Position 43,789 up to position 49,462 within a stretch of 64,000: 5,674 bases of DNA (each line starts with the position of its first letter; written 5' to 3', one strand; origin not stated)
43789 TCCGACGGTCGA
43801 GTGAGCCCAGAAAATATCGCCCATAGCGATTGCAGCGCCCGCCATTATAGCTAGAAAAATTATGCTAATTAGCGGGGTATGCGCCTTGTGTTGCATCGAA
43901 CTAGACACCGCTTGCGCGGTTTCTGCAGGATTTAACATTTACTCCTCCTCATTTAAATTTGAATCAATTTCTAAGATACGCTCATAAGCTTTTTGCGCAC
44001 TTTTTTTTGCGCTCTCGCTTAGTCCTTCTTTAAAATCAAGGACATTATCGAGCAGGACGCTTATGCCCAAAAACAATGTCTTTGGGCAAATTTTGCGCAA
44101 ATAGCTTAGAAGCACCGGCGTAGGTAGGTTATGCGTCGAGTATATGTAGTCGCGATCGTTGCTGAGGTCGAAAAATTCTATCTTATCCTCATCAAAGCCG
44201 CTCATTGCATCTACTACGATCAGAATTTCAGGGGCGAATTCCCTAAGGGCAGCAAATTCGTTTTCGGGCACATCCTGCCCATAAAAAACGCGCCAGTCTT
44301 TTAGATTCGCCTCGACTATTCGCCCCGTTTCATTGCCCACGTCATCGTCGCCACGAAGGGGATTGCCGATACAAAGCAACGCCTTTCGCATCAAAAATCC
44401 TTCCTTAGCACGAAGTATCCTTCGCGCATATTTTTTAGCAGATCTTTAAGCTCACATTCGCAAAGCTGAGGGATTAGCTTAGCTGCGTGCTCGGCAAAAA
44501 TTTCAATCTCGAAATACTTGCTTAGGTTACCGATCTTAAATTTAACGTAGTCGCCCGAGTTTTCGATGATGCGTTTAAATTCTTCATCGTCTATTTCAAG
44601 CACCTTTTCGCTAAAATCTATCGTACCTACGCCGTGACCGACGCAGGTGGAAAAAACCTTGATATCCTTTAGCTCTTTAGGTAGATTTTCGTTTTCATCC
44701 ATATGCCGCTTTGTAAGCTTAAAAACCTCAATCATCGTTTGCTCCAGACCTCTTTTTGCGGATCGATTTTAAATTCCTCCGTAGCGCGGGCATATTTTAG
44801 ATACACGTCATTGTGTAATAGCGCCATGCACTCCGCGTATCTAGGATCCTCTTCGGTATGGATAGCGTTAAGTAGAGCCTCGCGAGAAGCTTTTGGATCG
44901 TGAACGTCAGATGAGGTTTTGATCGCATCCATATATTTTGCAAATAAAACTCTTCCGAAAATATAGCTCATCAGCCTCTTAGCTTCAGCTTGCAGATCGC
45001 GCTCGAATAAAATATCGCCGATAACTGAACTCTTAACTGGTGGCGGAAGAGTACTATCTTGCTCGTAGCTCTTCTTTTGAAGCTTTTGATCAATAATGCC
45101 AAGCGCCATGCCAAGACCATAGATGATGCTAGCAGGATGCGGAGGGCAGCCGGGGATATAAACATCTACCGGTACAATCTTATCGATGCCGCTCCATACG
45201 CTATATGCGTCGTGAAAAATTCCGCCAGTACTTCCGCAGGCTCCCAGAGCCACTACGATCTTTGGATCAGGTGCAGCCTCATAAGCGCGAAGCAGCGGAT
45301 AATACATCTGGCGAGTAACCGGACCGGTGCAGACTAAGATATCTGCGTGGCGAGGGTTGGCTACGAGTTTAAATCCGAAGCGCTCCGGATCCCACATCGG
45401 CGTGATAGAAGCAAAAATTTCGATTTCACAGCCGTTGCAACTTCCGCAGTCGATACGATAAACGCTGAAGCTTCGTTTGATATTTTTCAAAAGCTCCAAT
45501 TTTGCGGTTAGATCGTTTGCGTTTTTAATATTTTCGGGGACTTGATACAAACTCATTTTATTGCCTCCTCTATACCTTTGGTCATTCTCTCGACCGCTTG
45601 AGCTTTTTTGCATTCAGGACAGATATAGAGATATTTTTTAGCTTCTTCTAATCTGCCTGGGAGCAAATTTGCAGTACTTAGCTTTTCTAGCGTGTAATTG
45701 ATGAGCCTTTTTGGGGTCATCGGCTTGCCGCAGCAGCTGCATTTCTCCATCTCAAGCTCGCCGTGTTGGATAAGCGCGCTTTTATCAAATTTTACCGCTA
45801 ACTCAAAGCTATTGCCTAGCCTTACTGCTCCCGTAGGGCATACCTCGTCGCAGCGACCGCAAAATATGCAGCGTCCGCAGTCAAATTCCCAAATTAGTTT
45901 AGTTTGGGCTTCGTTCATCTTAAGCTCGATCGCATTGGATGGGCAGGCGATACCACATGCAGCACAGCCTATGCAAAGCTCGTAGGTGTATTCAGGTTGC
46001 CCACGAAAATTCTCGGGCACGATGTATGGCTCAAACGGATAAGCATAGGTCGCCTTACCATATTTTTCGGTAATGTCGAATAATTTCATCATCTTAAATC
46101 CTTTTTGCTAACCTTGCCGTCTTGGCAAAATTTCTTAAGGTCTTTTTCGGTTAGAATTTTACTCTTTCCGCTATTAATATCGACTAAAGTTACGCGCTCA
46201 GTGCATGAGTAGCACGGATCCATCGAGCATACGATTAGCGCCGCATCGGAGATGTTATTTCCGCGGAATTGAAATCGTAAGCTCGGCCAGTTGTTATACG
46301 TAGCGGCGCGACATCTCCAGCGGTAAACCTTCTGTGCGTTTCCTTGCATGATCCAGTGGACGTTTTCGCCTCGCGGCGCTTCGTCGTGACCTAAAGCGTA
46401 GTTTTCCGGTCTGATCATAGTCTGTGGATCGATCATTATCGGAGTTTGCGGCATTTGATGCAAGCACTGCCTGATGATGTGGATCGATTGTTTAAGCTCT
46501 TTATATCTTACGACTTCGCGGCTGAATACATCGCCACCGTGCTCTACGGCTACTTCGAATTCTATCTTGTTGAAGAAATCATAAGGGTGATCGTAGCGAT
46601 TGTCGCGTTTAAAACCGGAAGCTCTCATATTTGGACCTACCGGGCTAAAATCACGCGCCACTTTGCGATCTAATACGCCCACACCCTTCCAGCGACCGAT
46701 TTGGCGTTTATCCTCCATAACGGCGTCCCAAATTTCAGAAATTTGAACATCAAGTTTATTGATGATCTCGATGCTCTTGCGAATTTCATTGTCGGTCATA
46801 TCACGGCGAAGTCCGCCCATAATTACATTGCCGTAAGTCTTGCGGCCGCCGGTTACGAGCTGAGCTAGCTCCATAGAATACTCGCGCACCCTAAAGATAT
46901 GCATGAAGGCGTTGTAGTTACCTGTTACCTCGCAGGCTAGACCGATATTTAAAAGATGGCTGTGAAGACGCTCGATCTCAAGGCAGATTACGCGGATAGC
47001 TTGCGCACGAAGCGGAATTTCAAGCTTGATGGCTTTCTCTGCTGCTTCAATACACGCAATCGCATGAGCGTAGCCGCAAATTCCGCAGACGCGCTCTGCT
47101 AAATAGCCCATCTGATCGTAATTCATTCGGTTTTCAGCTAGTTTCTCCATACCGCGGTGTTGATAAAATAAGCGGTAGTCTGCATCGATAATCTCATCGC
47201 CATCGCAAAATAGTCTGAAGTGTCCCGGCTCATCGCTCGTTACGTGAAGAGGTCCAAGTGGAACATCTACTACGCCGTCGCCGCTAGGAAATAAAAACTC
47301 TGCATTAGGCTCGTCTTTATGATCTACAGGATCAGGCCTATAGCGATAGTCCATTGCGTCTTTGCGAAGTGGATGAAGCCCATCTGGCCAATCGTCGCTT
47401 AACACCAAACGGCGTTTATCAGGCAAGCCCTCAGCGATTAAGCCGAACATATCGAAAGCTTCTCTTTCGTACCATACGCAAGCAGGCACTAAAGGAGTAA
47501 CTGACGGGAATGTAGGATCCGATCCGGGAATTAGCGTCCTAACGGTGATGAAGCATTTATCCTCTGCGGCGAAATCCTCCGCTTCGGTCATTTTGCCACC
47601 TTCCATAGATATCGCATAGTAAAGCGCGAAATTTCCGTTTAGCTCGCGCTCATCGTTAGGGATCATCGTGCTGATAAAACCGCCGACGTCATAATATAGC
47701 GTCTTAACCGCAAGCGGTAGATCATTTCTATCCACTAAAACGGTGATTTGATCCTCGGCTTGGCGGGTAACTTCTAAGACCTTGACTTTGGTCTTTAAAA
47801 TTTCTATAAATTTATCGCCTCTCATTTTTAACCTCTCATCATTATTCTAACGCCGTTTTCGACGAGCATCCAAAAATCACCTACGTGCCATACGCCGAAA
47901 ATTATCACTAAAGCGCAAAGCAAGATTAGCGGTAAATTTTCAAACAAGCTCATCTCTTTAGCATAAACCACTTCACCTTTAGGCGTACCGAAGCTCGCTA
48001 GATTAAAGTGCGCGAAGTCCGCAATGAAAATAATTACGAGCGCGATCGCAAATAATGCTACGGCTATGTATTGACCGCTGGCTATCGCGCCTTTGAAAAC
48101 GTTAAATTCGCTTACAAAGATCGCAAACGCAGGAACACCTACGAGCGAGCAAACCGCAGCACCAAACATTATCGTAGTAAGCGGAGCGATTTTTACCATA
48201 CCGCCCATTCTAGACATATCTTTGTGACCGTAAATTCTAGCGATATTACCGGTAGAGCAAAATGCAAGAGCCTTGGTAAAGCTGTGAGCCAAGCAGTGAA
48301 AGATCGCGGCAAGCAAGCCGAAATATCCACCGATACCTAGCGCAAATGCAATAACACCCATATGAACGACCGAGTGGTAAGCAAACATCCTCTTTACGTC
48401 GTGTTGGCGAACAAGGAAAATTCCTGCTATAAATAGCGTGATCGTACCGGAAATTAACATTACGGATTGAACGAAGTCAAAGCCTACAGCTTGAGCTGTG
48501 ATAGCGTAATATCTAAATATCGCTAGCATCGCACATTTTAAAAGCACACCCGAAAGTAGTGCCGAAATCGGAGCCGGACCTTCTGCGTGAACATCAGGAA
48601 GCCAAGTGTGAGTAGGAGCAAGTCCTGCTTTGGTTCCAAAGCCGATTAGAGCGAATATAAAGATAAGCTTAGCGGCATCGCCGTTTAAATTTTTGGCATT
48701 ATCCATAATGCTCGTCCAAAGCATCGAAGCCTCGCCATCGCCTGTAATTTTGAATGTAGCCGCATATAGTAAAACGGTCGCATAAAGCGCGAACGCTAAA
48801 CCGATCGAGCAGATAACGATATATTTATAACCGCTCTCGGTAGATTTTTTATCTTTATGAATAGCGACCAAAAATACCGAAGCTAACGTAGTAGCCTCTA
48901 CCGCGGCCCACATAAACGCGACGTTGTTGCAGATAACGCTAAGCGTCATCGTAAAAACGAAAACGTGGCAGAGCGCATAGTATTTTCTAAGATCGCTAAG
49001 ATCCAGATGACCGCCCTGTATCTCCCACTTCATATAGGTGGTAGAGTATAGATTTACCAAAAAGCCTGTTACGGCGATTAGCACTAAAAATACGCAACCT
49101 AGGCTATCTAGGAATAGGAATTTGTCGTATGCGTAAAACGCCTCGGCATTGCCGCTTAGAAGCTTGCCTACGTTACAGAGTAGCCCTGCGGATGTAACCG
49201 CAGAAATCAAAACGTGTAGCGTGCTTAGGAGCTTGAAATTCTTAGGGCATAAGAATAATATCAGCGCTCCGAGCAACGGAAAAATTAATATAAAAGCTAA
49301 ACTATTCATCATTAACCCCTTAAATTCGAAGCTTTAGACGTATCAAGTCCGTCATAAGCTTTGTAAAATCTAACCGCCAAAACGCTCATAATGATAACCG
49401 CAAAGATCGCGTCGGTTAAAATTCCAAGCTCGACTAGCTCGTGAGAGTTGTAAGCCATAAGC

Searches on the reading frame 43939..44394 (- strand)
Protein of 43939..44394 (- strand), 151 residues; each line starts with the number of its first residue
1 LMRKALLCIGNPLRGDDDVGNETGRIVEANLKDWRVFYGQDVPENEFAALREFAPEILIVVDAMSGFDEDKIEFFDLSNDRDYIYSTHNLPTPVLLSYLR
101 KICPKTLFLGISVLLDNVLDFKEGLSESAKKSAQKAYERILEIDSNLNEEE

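Call 44: search_protein_families(library=pfam, proteins=[window:43939-44394:-], max_evalue=0.01)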
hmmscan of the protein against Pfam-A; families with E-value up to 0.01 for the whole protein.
window:43939-44394:- (151 aa): 1 family
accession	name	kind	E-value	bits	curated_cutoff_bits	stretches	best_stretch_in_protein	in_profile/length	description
PF01750.23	HycI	-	0.0003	21.1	23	1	46-142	29-129/130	Hydrogenase maturation protease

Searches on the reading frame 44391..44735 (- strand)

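Call 44: search_protein_families(library=pfam, proteins=[window:44391-44735:-], max_evalue=0.01)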
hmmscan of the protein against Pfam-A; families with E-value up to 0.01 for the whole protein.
window:44391-44735:- (114 aa): 1 family
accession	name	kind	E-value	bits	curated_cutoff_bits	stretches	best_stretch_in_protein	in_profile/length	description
PF07450.16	HycH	-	1.9e-12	48.1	25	1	2-93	2-94/129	Formate hydrogenlyase maturation protein HycH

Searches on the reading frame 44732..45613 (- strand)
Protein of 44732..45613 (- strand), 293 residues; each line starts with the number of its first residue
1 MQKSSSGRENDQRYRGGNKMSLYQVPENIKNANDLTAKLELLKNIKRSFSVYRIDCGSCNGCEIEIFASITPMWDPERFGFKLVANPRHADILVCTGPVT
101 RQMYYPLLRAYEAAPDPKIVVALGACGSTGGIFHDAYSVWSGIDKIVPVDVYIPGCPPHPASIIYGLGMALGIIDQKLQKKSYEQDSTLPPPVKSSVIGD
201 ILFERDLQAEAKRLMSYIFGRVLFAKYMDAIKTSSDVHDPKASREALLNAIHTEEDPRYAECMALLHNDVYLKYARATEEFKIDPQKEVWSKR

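Call 44: search_protein_families(library=pfam, proteins=[window:44732-45613:-], max_evalue=0.01)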
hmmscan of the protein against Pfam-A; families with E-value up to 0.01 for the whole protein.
window:44732-45613:- (293 aa): 1 family
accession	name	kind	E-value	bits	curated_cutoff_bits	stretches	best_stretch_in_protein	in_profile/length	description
PF01058.29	Oxidored_q6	-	5.1e-31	107.5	27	1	59-167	1-125/128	NADH ubiquinone oxidoreductase, 20 Kd subunit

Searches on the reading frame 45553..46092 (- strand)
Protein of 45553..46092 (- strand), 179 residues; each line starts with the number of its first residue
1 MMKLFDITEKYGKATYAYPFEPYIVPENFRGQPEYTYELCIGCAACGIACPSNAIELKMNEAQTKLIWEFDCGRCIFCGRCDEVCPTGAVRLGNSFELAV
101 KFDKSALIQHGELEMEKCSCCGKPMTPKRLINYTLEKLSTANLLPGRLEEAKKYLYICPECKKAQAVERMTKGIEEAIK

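Call 44: search_protein_families(library=pfam, proteins=[window:45553-46092:-], max_evalue=0.01)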
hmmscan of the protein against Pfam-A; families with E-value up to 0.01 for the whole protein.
window:45553-46092:- (179 aa): 11 families
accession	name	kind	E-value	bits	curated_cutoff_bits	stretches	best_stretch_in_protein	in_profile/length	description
PF12838.12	Fer4_7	-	2.6e-11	44.2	27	1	40-89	2-52/52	4Fe-4S dicluster domain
PF13187.11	Fer4_9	-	5.6e-09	36.3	27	2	40-89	2-51/52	4Fe-4S dicluster domain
PF00037.32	Fer4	-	1.6e-08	34.5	21.1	2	35-56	3-24/24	4Fe-4S binding domain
PF14697.11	Fer4_21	-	3.9e-07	30.6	35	1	38-91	6-58/59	4Fe-4S dicluster domain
PF13484.11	Fer4_16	-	1.8e-06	29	30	1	74-111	1-38/66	4Fe-4S double cluster binding domain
PF13237.11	Fer4_10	-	2e-06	28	25.5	1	35-86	4-53/53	4Fe-4S dicluster domain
PF13534.11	Fer4_17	-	0.00055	20.9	22.2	0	32-53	38-59/61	4Fe-4S dicluster domain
PF12798.12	Fer4_3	-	0.00095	20.3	27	1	75-89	1-15/15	4Fe-4S binding domain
PF12837.12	Fer4_6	-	0.0011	19.3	25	1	33-55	2-24/24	4Fe-4S binding domain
PF13183.11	Fer4_8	-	0.0059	17.6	27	0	38-88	3-67/68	4Fe-4S dicluster domain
PF25160.1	LdpA_Fe-S-bd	-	0.0091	16.2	27.6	0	36-57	24-45/49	LdpA Fe-S cluster-binding domain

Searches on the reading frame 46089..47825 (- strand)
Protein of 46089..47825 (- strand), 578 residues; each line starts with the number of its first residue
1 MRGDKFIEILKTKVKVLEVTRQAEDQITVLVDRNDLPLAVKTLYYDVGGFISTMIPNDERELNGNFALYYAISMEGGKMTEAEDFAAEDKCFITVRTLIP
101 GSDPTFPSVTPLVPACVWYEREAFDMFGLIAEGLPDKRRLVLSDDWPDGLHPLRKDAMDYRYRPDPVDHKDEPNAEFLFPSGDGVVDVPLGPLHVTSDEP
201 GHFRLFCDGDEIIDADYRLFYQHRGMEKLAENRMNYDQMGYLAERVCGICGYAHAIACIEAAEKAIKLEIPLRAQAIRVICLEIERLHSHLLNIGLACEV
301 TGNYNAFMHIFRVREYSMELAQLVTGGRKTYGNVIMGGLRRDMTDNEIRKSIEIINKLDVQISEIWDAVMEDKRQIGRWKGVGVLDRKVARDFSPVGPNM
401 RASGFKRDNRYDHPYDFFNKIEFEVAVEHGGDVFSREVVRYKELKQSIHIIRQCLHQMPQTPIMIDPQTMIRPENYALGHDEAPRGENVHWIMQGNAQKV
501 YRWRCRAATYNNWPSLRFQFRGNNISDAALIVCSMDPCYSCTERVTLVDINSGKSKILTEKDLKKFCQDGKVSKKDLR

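Call 44: search_protein_families(library=pfam, proteins=[window:46089-47825:-], max_evalue=0.01)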
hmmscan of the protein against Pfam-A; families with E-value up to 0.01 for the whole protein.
window:46089-47825:- (578 aa): 3 families
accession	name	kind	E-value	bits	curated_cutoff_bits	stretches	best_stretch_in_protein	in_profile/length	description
PF00346.24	Complex1_49kDa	-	1.3e-54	185.5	24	2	302-474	3-175/271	Respiratory-chain NADH dehydrogenase, 49 Kd subunit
PF00329.25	Complex1_30kDa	-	2.2e-23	83.6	22.5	1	30-157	2-118/124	Respiratory-chain NADH dehydrogenase, 30 Kd subunit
PF00374.24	NiFeSe_Hases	-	2.1e-13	50.5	25.8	1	224-292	1-68/508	Nickel-dependent hydrogenase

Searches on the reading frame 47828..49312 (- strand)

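Call 44: search_protein_families(library=pfam, proteins=[window:47828-49312:-], max_evalue=0.01)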
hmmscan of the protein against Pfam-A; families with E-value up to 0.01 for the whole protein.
window:47828-49312:- (494 aa): 2 families
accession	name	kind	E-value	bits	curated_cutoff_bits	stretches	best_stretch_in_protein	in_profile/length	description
PF00361.26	Proton_antipo_M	-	1.7e-53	182.2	21.5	1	129-426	2-292/294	NADH:quinone oxidoreductase/Mrp antiporter, TM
PF00662.26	Proton_antipo_N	-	1.7e-05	25.1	24.5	1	67-95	14-42/51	NADH-Ubiquinone oxidoreductase (complex I), chain 5 N-terminus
